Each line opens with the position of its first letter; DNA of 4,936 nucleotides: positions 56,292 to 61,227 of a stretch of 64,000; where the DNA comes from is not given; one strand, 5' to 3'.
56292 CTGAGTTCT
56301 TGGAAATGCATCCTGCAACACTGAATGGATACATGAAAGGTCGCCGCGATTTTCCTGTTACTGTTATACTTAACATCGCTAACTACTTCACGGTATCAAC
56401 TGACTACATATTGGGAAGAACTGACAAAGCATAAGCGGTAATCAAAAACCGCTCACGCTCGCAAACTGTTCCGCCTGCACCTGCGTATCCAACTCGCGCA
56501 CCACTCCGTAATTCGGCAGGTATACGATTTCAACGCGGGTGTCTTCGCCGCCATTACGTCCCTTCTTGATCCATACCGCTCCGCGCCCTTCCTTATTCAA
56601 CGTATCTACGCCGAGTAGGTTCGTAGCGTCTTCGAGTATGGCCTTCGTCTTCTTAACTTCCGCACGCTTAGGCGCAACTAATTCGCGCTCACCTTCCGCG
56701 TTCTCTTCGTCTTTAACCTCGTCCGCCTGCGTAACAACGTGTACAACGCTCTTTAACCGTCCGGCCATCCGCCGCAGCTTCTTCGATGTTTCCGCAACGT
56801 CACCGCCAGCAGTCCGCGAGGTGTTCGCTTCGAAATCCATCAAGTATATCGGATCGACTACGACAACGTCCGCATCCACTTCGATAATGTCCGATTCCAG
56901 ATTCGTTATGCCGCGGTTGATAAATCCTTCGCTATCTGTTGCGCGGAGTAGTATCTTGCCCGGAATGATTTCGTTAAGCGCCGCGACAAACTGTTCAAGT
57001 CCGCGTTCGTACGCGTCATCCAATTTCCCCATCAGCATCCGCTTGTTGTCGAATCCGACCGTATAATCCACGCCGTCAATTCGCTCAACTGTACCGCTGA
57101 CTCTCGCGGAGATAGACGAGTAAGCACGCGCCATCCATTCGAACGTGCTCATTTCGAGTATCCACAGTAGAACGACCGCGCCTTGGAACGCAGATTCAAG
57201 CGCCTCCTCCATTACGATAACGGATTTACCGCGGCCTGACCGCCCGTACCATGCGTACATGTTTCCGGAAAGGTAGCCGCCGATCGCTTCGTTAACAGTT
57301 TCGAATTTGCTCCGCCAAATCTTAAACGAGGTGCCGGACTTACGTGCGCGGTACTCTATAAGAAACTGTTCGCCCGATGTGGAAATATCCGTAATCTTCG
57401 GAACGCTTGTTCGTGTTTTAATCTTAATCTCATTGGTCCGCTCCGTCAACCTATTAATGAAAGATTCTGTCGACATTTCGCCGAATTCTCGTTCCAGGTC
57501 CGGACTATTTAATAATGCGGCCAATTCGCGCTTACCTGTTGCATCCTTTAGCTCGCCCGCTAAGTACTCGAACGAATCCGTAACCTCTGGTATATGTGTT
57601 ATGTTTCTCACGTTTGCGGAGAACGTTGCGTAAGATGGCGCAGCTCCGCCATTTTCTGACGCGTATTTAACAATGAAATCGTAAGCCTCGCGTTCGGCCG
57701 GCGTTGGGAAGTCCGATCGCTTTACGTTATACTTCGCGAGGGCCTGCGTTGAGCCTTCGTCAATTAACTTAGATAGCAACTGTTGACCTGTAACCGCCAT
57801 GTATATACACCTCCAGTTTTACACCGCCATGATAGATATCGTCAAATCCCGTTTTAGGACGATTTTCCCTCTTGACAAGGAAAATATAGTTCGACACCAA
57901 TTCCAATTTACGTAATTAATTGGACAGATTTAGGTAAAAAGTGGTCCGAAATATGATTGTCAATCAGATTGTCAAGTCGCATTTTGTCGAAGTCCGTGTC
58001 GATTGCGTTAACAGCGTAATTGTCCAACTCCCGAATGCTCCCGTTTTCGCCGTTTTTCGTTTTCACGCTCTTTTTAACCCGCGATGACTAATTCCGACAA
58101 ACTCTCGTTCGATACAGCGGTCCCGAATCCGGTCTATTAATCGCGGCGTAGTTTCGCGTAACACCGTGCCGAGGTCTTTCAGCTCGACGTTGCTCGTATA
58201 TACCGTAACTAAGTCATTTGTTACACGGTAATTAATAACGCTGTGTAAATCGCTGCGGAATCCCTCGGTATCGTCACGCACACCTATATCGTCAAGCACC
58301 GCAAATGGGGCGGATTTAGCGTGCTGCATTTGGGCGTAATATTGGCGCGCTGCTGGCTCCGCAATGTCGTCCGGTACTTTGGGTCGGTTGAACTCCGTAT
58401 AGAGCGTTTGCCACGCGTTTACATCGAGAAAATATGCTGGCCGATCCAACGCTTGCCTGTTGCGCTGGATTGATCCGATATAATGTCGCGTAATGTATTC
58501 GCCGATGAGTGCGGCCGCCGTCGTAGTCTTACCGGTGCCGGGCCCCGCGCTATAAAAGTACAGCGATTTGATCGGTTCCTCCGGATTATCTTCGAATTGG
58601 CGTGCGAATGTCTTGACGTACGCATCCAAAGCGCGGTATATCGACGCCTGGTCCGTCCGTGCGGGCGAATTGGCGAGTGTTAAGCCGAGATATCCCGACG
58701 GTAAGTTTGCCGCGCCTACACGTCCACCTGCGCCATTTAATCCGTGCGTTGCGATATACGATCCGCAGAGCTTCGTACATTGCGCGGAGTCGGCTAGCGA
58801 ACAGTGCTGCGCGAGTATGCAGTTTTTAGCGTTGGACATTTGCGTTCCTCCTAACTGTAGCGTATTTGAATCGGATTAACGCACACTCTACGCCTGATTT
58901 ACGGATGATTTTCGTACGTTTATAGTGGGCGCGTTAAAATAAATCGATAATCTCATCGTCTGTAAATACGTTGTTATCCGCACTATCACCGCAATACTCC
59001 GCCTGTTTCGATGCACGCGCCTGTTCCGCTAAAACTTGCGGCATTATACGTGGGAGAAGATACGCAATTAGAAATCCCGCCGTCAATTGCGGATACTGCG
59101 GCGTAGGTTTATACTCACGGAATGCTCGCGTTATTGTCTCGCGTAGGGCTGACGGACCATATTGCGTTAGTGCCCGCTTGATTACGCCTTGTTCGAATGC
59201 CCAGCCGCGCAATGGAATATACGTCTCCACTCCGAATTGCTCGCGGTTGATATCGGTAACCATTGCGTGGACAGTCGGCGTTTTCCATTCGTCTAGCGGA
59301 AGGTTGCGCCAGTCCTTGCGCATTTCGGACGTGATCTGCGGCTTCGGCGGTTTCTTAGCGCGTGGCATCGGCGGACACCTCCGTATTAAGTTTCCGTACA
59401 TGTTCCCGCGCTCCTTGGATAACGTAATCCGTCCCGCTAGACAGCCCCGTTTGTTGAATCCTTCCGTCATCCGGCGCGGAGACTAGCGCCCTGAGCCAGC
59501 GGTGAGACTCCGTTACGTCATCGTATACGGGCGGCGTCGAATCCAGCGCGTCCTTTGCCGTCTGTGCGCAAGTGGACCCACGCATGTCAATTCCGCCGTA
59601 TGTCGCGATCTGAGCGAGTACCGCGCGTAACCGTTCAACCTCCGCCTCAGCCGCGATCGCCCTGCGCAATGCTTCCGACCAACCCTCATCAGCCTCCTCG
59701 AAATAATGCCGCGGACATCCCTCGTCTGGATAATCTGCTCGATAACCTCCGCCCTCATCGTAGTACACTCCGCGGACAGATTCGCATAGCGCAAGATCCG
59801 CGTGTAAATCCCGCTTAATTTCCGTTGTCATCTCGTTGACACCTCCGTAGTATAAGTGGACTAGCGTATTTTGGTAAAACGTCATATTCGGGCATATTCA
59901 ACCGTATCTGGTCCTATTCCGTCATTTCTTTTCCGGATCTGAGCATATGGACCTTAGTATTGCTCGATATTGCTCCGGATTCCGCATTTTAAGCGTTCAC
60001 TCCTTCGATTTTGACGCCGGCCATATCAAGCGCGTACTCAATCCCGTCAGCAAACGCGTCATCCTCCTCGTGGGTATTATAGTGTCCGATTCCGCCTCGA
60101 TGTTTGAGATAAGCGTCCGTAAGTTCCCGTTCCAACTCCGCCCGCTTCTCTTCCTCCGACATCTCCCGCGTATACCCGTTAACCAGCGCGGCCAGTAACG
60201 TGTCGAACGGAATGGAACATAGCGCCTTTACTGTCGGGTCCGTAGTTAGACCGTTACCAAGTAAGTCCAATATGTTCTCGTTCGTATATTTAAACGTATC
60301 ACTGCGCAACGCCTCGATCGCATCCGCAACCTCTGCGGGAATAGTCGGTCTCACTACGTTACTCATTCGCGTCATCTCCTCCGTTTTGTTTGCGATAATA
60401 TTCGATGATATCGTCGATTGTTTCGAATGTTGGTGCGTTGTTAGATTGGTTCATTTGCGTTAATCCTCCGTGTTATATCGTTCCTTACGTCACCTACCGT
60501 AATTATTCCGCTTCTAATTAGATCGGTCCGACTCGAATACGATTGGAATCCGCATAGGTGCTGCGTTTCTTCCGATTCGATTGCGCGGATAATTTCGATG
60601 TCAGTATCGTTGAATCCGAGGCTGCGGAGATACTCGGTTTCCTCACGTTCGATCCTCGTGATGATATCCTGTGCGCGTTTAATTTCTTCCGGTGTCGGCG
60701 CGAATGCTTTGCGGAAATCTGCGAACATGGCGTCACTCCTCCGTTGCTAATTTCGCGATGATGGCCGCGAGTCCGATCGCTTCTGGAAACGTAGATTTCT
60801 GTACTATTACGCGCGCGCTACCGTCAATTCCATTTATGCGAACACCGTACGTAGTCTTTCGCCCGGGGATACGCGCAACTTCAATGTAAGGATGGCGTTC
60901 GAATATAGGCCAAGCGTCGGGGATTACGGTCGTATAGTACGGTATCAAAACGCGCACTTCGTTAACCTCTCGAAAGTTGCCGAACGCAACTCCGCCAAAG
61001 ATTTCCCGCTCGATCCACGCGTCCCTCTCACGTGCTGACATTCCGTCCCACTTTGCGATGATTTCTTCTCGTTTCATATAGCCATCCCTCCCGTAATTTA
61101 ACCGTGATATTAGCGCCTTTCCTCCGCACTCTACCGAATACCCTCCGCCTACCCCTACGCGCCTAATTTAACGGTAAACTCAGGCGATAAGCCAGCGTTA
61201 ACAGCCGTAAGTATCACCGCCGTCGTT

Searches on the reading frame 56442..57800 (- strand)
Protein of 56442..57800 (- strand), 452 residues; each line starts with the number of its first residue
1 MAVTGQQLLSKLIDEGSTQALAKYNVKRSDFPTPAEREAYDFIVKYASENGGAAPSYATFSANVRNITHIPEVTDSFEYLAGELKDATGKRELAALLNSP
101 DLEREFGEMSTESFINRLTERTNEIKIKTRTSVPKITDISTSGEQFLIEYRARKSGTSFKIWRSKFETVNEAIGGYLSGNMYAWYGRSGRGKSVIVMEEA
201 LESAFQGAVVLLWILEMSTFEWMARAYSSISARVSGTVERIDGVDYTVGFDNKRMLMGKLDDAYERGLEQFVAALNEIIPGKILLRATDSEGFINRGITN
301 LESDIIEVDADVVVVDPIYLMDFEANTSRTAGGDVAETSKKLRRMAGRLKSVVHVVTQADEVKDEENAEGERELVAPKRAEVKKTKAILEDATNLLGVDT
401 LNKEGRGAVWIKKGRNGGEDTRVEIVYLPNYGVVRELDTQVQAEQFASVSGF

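Call 8: search_protein_families(library=phrogs, proteins=[window:56442-57800:-])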
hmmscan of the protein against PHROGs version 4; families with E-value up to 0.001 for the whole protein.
window:56442-57800:- (452 aa): 4 families
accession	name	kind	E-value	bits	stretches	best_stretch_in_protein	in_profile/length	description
phrog_19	-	DNA, RNA and nucleotide metabolism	2.6e-44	153.1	1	6-443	165-587/621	DnaB-like replicative helicase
phrog_239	-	DNA, RNA and nucleotide metabolism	1.6e-09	38.3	1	164-439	343-601/801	DNA primase/helicase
phrog_243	-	DNA, RNA and nucleotide metabolism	7.6e-09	35.9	1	165-231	21-84/273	DnaB-like replicative helicase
phrog_5482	-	unknown function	6.8e-07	29.3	0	165-220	33-93/341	-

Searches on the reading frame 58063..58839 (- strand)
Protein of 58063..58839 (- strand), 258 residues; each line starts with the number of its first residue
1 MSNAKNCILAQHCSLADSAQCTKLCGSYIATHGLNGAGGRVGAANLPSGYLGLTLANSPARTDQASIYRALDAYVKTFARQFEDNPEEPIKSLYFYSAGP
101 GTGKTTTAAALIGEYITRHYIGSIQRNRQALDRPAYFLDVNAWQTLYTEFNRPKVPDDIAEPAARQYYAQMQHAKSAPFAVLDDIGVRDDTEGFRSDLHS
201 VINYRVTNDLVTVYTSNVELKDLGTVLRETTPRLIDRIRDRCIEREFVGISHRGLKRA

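Call 13: search_protein_families(library=pfam, proteins=[window:58063-58839:-], max_evalue=0.01)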
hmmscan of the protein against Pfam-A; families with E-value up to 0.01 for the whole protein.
window:58063-58839:- (258 aa): 0 families

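Call 39: search_protein_families(library=phrogs, proteins=[window:58063-58839:-], max_evalue=0.001)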
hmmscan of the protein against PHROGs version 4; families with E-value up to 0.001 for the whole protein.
window:58063-58839:- (258 aa): 3 families
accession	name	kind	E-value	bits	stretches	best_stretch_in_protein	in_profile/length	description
phrog_50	-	DNA, RNA and nucleotide metabolism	1.5e-33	117.7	1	40-254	324-511/570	DnaC-like helicase loader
phrog_3277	-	DNA, RNA and nucleotide metabolism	2.8e-12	47.8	1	100-253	19-153/168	DnaC-like helicase loader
phrog_26922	-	DNA, RNA and nucleotide metabolism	0.00016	23.2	1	180-225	15-60/92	DnaC-like helicase loader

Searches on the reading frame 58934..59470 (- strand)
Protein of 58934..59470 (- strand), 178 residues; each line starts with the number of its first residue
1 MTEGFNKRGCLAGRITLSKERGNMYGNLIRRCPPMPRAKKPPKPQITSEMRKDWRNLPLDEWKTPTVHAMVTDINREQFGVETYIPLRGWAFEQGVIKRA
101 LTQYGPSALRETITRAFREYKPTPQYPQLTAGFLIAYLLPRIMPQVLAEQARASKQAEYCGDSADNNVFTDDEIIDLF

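Call 24: search_protein_families(library=pfam, proteins=[window:58934-59470:-], max_evalue=0.01)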
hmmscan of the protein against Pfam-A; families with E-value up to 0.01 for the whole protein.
window:58934-59470:- (178 aa): 0 families

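Call 39: search_protein_families(library=phrogs, proteins=[window:58934-59470:-], max_evalue=0.001)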
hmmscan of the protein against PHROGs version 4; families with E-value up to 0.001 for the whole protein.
window:58934-59470:- (178 aa): 1 family
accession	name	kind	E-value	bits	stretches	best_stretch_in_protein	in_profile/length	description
phrog_6154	-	unknown function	1.7e-26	93.8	1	51-157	8-116/127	-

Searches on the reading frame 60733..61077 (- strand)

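Call 24: search_protein_families(library=pfam, proteins=[window:60733-61077:-], max_evalue=0.01)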
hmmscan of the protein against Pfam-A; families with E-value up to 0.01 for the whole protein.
window:60733-61077:- (114 aa): 1 family
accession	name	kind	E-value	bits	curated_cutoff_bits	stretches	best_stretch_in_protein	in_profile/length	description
PF18066.6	Phage_ABA_S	-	0.0001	23.3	27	1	43-106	27-89/89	Phage ABA sandwich domain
